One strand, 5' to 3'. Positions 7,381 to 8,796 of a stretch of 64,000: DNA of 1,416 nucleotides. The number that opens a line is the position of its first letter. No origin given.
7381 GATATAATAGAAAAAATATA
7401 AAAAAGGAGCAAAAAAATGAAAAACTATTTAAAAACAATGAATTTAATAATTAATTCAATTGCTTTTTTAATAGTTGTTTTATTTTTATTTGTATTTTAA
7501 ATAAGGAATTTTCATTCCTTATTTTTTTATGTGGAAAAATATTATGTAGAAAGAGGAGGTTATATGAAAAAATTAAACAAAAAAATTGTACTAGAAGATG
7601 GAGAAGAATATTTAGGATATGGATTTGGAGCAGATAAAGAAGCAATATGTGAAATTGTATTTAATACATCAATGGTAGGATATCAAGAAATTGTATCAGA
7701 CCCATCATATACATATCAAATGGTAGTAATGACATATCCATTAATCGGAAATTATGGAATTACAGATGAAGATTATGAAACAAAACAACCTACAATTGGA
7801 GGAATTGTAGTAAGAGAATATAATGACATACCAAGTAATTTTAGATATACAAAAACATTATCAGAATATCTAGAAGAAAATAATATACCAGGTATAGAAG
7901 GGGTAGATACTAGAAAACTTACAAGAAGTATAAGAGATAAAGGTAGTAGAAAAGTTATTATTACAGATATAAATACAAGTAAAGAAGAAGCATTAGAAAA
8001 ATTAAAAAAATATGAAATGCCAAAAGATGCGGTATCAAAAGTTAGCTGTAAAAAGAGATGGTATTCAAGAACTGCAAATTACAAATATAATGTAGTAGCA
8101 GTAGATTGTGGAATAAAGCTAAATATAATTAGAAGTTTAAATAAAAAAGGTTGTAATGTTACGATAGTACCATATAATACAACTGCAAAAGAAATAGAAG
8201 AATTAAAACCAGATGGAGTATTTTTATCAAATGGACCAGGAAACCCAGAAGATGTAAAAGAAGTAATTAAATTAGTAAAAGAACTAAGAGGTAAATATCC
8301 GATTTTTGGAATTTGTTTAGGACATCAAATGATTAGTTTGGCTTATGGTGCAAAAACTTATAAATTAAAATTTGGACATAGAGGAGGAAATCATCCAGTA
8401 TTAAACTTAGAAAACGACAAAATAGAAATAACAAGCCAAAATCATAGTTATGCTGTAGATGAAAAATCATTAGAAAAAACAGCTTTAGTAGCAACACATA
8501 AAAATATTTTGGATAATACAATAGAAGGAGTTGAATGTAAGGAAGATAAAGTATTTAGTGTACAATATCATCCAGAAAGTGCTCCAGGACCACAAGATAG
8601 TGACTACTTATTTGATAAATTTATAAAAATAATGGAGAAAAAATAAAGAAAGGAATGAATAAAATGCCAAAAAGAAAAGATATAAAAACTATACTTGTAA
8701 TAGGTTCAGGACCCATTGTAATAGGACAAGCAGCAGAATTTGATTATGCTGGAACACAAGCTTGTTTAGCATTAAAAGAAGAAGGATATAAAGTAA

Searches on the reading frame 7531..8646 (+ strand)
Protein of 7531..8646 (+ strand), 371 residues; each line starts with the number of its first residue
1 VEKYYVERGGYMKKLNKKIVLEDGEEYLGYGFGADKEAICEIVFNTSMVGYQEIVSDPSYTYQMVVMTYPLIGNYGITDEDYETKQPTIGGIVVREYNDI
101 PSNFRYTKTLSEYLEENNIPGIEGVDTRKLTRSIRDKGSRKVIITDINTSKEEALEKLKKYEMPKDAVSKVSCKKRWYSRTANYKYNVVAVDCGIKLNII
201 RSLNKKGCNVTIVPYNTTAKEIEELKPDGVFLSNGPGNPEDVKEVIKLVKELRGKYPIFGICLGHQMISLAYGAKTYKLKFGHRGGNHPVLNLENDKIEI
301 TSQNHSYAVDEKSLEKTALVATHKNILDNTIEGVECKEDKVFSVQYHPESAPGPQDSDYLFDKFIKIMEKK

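Call 22: search_protein_families(library=pfam, proteins=[window:7531-8646:+])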
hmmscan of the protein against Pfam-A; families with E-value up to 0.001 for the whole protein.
window:7531-8646:+ (371 aa): 4 families
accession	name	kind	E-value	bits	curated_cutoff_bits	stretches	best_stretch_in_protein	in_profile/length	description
PF00117.34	GATase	-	5e-57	193.1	22.8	1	190-366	2-189/190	Glutamine amidotransferase class-I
PF00988.28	CPSase_sm_chain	-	4e-51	172.5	27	1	19-144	1-126/126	Carbamoyl-phosphate synthase small chain, CPSase domain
PF07722.19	Peptidase_C26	-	2.7e-09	37.6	20.5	0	244-277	94-127/219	Peptidase C26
PF02310.24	B12-binding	-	0.0002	21.6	32.1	0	198-259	19-85/121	B12 binding domain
